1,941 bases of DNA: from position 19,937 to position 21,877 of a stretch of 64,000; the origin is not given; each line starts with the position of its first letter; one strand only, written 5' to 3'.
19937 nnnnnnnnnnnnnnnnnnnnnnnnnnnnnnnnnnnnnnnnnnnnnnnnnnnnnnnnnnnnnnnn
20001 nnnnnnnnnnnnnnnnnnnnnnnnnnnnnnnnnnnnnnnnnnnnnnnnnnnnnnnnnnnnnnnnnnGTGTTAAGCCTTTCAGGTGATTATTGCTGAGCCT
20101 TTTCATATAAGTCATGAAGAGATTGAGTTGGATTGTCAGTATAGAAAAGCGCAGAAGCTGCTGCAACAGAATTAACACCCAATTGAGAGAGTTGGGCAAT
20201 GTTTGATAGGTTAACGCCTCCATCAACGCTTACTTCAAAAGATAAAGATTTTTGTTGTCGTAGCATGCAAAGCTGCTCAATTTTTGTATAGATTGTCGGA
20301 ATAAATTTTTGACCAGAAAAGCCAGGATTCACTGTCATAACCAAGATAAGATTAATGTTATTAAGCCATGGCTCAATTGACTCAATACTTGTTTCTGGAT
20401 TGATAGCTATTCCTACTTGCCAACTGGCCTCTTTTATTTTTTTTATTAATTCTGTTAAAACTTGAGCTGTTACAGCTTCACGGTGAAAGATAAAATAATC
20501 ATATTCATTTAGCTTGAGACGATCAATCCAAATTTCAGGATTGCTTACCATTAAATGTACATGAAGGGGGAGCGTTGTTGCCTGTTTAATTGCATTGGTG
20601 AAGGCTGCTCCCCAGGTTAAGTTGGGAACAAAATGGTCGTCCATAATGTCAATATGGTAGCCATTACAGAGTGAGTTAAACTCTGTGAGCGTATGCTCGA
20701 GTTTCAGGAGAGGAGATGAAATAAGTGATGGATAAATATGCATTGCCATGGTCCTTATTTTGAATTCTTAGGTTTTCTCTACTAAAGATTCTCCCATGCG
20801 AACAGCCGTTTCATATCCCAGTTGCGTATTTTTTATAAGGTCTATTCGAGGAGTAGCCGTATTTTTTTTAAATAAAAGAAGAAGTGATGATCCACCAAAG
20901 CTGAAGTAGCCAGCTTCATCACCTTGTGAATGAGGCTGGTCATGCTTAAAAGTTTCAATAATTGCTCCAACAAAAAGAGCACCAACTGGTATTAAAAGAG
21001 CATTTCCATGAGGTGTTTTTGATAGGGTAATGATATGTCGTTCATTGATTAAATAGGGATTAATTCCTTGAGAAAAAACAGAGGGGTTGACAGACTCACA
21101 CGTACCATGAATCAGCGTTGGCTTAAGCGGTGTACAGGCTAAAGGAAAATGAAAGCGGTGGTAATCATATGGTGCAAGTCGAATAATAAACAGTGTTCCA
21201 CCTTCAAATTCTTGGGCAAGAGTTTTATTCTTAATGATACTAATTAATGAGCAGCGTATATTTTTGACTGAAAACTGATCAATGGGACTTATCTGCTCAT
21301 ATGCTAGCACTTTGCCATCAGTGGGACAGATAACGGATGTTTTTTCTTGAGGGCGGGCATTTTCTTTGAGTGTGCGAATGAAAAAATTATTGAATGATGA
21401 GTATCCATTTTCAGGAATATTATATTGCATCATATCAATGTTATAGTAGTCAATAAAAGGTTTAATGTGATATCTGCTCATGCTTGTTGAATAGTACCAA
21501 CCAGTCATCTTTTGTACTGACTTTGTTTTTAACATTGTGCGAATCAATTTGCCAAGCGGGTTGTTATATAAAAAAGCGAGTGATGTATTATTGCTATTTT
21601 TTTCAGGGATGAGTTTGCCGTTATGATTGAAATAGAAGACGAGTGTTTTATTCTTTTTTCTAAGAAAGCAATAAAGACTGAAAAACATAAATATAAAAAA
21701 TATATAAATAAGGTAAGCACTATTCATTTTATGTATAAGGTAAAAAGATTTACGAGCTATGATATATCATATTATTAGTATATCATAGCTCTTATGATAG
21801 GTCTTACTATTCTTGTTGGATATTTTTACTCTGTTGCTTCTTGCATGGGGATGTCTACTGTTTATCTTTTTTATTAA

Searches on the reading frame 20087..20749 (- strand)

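Call 106: search_protein_families(library=pfam, proteins=[window:20087-20749:-], max_evalue=0.001)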
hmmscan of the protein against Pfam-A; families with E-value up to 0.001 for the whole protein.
window:20087-20749:- (220 aa): 1 family
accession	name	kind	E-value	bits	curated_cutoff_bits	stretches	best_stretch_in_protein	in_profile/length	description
PF00834.25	Ribul_P_3_epim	-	1.5e-55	188.2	21.1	1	5-202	2-198/198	Ribulose-phosphate 3 epimerase family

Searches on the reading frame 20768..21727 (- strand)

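Call 24: search_protein_families(library=pfam, proteins=[window:20768-21727:-], max_evalue=0.00001)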
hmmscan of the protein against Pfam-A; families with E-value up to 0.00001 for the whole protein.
window:20768-21727:- (319 aa): 1 family
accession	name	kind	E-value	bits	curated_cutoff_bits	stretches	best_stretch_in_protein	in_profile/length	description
PF02666.20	PS_Dcarbxylase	-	7.8e-45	153.4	22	1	112-316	1-197/198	Phosphatidylserine decarboxylase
